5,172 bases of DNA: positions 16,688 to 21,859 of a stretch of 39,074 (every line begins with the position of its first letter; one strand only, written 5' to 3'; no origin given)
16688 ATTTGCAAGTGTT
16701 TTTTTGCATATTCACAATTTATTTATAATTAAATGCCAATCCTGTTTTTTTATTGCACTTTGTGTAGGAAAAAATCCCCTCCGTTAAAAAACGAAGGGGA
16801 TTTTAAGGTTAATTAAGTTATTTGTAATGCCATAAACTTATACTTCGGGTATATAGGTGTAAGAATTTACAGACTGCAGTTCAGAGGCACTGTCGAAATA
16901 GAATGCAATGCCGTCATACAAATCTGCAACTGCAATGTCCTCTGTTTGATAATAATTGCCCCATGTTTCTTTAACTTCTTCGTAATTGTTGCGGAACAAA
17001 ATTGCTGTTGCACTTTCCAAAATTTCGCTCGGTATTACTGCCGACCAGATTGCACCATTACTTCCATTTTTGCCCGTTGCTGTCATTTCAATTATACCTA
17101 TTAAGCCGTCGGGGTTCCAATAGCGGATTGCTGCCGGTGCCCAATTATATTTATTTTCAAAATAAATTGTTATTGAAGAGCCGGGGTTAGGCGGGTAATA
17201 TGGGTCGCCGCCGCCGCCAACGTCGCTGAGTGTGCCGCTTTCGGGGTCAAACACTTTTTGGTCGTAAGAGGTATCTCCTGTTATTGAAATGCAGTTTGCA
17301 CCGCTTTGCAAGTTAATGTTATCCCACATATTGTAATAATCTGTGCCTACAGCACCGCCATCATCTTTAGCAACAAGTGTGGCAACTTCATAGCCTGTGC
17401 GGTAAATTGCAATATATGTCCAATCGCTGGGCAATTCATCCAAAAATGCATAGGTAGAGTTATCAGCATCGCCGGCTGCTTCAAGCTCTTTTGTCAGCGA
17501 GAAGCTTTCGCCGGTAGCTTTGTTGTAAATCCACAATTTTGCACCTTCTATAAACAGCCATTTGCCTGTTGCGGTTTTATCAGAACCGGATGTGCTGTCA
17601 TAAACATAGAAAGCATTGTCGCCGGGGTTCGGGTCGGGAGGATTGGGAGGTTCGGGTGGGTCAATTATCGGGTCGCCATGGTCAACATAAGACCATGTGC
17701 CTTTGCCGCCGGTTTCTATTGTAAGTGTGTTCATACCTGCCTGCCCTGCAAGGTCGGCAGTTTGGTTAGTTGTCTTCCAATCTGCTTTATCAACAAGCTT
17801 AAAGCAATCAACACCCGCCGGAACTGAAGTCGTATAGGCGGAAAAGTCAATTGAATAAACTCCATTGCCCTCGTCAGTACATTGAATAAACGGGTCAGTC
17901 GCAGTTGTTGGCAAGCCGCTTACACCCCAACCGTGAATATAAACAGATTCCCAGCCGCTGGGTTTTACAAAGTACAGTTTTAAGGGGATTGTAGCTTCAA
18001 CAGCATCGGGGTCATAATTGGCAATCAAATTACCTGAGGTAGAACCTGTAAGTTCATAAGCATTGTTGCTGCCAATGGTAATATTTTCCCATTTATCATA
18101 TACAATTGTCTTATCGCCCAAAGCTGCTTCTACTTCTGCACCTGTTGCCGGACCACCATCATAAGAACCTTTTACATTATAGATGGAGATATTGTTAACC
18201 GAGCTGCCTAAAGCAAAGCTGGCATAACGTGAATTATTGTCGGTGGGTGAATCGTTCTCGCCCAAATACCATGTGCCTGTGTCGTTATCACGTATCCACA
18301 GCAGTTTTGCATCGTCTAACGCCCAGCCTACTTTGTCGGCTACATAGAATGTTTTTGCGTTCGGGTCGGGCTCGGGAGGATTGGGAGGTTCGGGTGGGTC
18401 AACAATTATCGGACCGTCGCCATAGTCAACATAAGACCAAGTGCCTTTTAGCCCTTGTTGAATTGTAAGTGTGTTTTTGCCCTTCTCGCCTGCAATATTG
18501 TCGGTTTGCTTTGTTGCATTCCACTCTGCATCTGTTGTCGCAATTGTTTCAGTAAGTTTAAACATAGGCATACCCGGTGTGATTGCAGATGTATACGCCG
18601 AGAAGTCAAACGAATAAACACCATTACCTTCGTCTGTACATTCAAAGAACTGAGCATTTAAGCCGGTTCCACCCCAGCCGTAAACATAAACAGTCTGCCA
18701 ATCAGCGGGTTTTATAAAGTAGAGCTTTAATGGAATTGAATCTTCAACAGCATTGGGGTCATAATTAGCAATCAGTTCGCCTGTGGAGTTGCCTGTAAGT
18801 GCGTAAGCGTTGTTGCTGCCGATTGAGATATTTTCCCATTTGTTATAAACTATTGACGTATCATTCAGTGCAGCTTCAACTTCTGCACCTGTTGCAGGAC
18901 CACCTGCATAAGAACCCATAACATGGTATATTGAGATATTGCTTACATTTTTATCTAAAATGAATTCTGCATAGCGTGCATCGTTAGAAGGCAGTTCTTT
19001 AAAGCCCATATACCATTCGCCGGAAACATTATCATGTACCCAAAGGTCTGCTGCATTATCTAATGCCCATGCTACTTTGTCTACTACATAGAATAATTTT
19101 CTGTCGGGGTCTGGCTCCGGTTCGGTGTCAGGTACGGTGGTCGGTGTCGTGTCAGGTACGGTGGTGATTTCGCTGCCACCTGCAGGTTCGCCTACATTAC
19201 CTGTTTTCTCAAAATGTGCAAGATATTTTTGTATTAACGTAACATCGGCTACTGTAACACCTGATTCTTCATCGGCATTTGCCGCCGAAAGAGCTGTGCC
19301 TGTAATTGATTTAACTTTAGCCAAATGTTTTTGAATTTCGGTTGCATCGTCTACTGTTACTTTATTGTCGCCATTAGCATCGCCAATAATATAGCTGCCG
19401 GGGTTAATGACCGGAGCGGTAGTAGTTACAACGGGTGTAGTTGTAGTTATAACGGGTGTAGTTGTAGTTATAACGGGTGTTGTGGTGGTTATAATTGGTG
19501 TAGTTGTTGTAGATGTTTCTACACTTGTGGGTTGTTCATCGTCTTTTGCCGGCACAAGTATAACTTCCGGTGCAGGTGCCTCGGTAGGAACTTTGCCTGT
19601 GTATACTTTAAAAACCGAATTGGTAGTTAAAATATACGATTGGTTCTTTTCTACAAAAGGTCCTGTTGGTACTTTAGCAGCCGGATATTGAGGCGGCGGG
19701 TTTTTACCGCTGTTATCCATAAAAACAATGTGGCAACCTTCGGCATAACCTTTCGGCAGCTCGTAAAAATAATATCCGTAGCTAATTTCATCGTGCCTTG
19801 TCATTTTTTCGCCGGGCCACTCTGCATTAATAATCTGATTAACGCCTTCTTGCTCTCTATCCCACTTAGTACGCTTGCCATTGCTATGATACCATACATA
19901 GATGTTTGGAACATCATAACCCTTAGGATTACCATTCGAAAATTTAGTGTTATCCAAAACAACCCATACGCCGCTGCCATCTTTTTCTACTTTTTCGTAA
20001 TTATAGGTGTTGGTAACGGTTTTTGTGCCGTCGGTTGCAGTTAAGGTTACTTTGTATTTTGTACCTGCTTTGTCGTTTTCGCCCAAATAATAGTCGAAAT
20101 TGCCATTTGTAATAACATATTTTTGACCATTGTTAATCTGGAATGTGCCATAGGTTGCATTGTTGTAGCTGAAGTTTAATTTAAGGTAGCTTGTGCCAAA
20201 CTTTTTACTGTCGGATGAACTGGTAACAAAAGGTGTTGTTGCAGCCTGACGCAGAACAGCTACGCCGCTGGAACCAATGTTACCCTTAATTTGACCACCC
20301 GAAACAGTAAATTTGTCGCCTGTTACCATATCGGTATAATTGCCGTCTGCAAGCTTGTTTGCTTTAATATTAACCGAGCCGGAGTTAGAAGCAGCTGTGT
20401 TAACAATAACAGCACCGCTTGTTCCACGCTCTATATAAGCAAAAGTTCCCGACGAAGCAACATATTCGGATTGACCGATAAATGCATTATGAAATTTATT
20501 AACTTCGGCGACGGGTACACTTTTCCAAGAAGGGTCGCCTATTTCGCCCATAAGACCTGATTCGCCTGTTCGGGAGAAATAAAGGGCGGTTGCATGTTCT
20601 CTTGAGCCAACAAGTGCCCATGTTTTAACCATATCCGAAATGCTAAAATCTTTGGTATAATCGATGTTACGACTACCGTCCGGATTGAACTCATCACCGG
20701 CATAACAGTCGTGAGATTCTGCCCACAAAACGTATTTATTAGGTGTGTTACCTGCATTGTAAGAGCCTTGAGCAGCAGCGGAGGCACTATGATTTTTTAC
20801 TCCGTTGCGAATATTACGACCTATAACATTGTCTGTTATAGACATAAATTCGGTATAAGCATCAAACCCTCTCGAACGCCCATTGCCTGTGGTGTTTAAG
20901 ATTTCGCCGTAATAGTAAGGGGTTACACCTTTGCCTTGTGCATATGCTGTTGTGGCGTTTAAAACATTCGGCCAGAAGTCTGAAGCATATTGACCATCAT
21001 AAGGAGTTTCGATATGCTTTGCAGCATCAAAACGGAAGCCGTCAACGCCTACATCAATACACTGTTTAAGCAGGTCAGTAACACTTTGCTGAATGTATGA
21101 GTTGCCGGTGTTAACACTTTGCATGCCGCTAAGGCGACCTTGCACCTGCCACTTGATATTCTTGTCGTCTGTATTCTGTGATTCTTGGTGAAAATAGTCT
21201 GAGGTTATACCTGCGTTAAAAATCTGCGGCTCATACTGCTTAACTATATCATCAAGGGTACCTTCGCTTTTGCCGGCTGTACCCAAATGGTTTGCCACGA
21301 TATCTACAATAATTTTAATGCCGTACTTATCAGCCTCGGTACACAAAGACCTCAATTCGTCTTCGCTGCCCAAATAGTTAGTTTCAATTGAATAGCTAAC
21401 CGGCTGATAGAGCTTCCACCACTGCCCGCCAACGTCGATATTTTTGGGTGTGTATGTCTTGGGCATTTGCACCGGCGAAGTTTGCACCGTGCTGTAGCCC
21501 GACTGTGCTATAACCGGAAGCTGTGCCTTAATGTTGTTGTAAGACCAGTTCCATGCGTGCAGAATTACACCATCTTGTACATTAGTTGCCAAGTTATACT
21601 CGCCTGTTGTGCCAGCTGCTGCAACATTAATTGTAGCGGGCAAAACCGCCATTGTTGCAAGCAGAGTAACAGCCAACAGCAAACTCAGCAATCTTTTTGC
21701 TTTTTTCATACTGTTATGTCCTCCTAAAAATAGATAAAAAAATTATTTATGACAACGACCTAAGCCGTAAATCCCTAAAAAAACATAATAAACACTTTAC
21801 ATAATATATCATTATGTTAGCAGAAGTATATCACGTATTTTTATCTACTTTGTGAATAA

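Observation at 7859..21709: Compact three-gene, wall-tethered amylosome-like starch-degradation locus inserted between housekeeping operons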

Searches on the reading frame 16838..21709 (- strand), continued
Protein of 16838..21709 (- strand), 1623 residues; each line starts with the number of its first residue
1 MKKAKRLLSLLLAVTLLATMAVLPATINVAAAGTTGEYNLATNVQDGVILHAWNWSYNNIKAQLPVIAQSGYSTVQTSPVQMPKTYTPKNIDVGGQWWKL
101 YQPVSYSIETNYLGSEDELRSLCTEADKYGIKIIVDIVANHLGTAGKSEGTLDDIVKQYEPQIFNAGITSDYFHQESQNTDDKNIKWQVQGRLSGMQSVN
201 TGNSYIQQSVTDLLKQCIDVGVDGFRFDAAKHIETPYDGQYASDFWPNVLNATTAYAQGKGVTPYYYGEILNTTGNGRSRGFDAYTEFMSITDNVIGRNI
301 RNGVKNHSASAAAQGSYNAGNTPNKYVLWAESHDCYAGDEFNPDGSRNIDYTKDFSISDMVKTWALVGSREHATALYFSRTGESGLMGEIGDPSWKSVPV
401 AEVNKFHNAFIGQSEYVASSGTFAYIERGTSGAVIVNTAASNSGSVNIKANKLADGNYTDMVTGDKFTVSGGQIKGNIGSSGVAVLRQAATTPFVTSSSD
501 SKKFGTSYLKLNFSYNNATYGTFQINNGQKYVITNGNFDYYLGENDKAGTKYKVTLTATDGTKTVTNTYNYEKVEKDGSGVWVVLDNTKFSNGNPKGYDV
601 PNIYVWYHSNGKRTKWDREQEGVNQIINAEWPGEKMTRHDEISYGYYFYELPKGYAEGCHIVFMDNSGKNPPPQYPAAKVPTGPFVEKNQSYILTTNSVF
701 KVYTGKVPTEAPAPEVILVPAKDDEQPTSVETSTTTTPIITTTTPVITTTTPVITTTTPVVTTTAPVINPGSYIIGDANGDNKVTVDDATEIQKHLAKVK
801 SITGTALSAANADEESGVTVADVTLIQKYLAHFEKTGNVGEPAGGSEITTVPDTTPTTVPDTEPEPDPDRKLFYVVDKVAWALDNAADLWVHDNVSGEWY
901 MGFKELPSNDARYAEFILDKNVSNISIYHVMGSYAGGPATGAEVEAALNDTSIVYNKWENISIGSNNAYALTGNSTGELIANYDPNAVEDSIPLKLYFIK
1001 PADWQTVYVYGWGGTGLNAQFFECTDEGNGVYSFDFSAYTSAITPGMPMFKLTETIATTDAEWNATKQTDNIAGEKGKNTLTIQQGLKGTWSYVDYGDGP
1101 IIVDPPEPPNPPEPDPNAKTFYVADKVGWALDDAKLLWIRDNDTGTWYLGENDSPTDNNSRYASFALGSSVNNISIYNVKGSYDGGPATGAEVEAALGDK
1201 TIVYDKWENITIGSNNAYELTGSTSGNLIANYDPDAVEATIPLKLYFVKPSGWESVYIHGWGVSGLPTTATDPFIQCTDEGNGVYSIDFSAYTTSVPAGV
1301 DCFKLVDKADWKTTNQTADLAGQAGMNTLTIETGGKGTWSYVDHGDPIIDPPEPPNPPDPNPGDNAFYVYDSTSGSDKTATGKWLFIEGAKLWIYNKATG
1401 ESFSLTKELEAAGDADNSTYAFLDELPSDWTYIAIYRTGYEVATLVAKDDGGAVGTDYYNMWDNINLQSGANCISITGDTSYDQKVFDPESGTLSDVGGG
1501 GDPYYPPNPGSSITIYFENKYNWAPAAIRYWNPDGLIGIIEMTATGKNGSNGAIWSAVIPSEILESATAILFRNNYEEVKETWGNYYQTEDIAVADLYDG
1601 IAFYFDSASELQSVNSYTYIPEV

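Call 65: find_encoding_contigs(protein=P0010, flank=10000, max_places=2)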
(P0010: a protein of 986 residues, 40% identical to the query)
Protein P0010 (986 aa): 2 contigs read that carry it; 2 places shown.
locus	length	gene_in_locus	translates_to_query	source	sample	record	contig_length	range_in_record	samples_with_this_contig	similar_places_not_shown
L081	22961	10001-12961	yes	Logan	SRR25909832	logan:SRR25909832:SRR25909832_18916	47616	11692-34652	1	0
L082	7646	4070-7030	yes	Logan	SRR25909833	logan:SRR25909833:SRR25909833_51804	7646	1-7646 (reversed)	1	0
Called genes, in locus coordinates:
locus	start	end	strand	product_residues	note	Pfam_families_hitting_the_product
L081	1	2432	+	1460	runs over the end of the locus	PF01336:tRNA_anti-codon (weak), PF02811:PHP, PF00929:RNase_T, PF13482:RNase_H_2 (weak), PF07733:DNA_pol3_alpha, PF17657:DNA_pol3_finger, PF14579:HHH_6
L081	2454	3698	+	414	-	PF01594:AI-2E_transport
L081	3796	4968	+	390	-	PF13393:tRNA-synt_His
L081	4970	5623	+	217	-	PF01634:HisG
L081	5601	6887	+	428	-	PF00815:Histidinol_dh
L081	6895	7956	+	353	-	PF00155:Aminotran_1_2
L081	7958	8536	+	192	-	PF00475:IGPD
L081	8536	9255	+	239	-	PF00977:His_biosynth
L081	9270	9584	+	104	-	PF01502:PRA-CH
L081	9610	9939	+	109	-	PF01503:PRA-PH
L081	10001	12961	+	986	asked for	PF00128:Alpha-amylase, PF16738:CBM26, PF00404:Dockerin_1 (weak)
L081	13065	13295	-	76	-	-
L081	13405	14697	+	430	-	PF00919:UPF0004, PF04055:Radical_SAM, PF01938:TRAM (weak)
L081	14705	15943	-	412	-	PF02638:GHL10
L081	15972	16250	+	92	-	PF06961:DUF1294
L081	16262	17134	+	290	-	PF00849:PseudoU_synth_2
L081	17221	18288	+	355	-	PF01063:Aminotran_4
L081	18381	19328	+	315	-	PF00892:EamA, PF10639:TMEM234 (faint), PF08449:UAA (faint), PF04142:Nuc_sug_transp (faint), PF00892:EamA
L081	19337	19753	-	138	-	PF12670:DUF3792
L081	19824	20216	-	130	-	PF02699:YajC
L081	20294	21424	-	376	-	PF01702:TGT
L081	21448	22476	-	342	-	PF02547:Queuosine_synth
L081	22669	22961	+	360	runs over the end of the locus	PF01118:Semialdhyde_dh, PF02774:Semialdhyde_dhC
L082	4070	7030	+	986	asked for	PF00128:Alpha-amylase, PF16738:CBM26, PF00404:Dockerin_1 (weak)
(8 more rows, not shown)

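Call 66: find_encoding_contigs(protein=P0017, flank=10000, max_places=2)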
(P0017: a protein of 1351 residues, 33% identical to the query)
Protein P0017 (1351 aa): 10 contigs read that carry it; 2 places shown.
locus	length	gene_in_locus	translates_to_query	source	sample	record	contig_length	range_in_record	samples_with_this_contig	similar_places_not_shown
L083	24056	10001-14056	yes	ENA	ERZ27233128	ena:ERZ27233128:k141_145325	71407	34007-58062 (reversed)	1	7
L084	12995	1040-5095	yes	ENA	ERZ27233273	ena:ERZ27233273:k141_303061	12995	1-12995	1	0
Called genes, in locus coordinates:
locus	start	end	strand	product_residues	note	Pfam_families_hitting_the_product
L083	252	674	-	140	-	PF05014:Nuc_deoxyrib_tr, PF15891:Nuc_deoxyri_tr2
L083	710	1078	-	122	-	PF01325:Fe_dep_repress, PF12802:MarR_2 (weak), PF02742:Fe_dep_repr_C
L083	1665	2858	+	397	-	PF00291:PALP, PF01842:ACT (weak)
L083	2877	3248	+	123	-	PF01042:Ribonuc_L-PSP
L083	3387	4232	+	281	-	PF02645:DegV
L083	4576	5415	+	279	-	PF01171:ATP_bind_3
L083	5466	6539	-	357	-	PF01547:SBP_bac_1, PF13531:SBP_bac_11, PF13416:SBP_bac_8, PF13343:SBP_bac_6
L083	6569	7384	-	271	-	PF00528:BPD_transp_1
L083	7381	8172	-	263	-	PF00528:BPD_transp_1 (weak)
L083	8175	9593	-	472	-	PF00005:ABC_tran, PF08402:TOBE_2 (weak)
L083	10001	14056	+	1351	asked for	PF00128:Alpha-amylase, PF16738:CBM26 (faint), PF00404:Dockerin_1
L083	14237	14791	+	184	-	-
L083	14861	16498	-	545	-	PF00128:Alpha-amylase, PF07866:DUF1653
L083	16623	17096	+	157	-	-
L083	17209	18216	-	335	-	PF10974:DUF2804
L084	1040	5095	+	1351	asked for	PF00128:Alpha-amylase, PF16738:CBM26 (faint), PF00404:Dockerin_1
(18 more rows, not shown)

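Call 72: find_encoding_contigs(protein=P0093, flank=8000, max_places=1)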
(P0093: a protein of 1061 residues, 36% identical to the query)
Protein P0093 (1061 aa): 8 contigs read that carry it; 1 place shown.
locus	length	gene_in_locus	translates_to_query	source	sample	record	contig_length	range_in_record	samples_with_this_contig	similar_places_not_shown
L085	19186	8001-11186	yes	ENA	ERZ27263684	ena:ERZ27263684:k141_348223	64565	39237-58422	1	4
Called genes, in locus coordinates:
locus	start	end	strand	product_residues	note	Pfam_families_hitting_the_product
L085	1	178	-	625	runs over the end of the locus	PF01370:Epimerase, PF04991:LicD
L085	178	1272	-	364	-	PF01073:3Beta_HSD (weak), PF01370:Epimerase, PF16363:GDP_Man_Dehyd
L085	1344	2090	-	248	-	PF00005:ABC_tran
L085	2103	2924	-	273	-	PF01061:ABC2_membrane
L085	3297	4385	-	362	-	PF01547:SBP_bac_1, PF13416:SBP_bac_8, PF13531:SBP_bac_11, PF13343:SBP_bac_6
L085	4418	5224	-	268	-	PF00528:BPD_transp_1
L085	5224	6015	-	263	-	PF00528:BPD_transp_1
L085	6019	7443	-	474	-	PF00005:ABC_tran, PF08402:TOBE_2 (weak)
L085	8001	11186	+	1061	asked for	PF00128:Alpha-amylase, PF16738:CBM26 (weak), PF00404:Dockerin_1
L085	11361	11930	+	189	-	-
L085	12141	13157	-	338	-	PF06723:MreB_Mbl, PF00012:HSP70 (weak)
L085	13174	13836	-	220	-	PF00156:Pribosyltran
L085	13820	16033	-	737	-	PF23139:OB_YrrC, PF14490:HHH_RecD2, PF13086:AAA_11 (weak), PF13604:AAA_30, PF05970:PIF1, PF13245:AAA_19, PF18335:SH3_13, PF13538:UvrD_C_2, +2 more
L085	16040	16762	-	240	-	PF07685:GATase_3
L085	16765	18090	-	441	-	PF08245:Mur_ligase_M, PF08353:MurT_C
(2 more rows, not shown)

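Call 73: find_encoding_contigs(protein=P0012, flank=8000, max_places=1)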
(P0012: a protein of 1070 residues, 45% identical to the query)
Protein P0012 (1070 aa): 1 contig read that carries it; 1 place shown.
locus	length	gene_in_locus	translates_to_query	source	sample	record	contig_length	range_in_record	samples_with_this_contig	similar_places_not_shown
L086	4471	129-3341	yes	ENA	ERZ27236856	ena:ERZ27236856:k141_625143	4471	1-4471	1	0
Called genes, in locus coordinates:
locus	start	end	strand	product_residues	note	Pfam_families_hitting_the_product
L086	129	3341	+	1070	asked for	PF00128:Alpha-amylase, PF16738:CBM26 (faint), PF00404:Dockerin_1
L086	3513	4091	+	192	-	-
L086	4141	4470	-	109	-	?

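Call 83: find_encoding_contigs(protein=P0011, flank=8000, max_places=1)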
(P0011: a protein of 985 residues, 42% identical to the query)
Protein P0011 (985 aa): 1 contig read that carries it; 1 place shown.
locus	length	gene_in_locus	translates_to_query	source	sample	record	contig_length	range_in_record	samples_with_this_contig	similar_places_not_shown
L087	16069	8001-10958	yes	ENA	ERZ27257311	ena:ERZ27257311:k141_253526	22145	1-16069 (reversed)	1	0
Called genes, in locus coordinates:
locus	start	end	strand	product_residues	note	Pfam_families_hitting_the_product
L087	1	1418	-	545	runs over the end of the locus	PF00877:NLPC_P60, PF01471:PG_binding_1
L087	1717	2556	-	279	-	PF02749:QRPTase_N, PF01729:QRPTase_C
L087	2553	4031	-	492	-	PF00890:FAD_binding_2, PF01266:DAO (weak), PF03486:HI0933_like (faint), PF07992:Pyr_redox_2 (faint)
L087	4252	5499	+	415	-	PF13167:GTP-bdg_N, PF16360:GTP-bdg_M, PF03193:RsgA_GTPase (faint), PF01926:MMR_HSR1, PF02421:FeoB_N (weak), PF19275:HflX_C (weak)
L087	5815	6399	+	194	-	PF00475:IGPD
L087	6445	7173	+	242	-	PF00977:His_biosynth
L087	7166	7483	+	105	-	PF01502:PRA-CH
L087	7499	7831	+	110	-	PF01503:PRA-PH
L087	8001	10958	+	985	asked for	PF00128:Alpha-amylase, PF16738:CBM26, PF00404:Dockerin_1 (weak)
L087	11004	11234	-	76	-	-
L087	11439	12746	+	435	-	PF00919:UPF0004, PF04055:Radical_SAM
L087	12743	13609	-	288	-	PF03668:RapZ-like_N, PF22740:PapZ_C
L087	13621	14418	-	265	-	PF01565:FAD_binding_4, PF02873:MurB_C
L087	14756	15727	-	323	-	PF02603:Hpr_kinase_N, PF07475:Hpr_kinase_C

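Call 84: find_encoding_contigs(protein=P0015, flank=8000, max_places=1)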
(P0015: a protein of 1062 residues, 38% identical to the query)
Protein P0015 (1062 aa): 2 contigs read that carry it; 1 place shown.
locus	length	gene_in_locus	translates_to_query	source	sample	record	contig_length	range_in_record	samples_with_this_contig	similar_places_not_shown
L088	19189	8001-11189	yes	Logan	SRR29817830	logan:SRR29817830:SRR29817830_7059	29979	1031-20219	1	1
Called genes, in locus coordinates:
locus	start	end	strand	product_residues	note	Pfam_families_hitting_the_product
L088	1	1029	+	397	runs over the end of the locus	PF00291:PALP, PF01842:ACT (weak)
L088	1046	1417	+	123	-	PF01042:Ribonuc_L-PSP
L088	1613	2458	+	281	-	PF02645:DegV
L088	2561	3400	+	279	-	PF01171:ATP_bind_3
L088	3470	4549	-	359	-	PF02030:Lipoprotein_8 (weak), PF01547:SBP_bac_1, PF13531:SBP_bac_11, PF13416:SBP_bac_8, PF13343:SBP_bac_6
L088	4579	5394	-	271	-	PF00528:BPD_transp_1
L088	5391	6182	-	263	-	PF00528:BPD_transp_1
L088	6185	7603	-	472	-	PF00005:ABC_tran, PF08402:TOBE_2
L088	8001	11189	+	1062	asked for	PF00128:Alpha-amylase, PF16738:CBM26 (faint), PF00404:Dockerin_1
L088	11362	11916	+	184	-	-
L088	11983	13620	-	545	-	PF00128:Alpha-amylase, PF07866:DUF1653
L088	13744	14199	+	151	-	-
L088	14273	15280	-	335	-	PF10974:DUF2804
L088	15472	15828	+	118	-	-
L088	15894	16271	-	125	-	PF04545:Sigma70_r4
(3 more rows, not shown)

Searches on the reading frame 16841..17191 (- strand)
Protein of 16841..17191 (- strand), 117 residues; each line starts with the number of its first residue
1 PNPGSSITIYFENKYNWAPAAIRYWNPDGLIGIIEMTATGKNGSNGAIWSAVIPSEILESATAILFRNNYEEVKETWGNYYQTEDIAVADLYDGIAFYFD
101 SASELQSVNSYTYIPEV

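Call 23: search_protein_families(library=pfam, proteins=[window:16841-17191:-], max_evalue=10)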
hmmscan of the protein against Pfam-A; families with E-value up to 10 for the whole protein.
seq(117 aa): 1 family
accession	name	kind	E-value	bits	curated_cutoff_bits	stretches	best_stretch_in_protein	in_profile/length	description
PF18336.7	Tudor_FRX1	-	0.0026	18.1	25.9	1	43-71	7-34/49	Fragile X messenger ribonucleoprotein 1, Tudor domain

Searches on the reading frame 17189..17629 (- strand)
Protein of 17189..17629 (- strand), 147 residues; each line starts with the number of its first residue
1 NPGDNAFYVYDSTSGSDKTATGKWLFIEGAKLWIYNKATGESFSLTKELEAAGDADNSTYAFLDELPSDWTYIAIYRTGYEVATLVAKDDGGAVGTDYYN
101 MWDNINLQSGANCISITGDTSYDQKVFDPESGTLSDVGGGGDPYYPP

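Call 23: search_protein_families(library=pfam, proteins=[window:17189-17629:-], max_evalue=10)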
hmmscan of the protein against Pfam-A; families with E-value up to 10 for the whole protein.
seq(147 aa): 1 family
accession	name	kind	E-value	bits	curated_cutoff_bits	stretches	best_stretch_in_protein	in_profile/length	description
PF18675.7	HepII_C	-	0.086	13.3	26.1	0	39-93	22-74/88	Heparinase II C-terminal domain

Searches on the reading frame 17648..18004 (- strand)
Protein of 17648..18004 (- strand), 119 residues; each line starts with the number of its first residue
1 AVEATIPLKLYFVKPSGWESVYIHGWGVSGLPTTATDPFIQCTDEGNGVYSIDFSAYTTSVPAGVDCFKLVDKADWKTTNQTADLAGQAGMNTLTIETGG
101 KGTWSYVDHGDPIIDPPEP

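Call 23: search_protein_families(library=pfam, proteins=[window:17648-18004:-], max_evalue=10)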
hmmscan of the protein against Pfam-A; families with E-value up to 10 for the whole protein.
seq(119 aa): 2 families
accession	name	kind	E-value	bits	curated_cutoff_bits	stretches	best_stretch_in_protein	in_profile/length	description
PF16738.10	CBM26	-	2.7e-07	31.1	28.1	1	11-57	2-50/70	Starch-binding module 26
PF06475.18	Glycolipid_bind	-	0.12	12.4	25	1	68-108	43-83/180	Putative glycolipid-binding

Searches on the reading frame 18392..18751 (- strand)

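Call 23: search_protein_families(library=pfam, proteins=[window:18392-18751:-], max_evalue=10)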
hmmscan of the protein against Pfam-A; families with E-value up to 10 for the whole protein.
seq(120 aa): 1 family
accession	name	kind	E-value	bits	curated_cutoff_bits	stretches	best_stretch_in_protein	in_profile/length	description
PF16738.10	CBM26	-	5.6e-06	26.9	28.1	1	11-55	2-52/70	Starch-binding module 26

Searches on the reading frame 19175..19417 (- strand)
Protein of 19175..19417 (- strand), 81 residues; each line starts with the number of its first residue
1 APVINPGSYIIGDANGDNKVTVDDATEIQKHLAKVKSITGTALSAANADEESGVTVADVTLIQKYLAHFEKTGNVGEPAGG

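Call 87: search_protein_families(library=pfam, proteins=[window:19175-19417:-], max_evalue=0.01)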
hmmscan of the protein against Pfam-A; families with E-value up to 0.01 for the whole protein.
seq(81 aa): 1 family
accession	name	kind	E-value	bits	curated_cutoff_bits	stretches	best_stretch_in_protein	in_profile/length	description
PF00404.24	Dockerin_1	-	1.1e-06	29.2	22.9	1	12-66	2-56/57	Dockerin type I domain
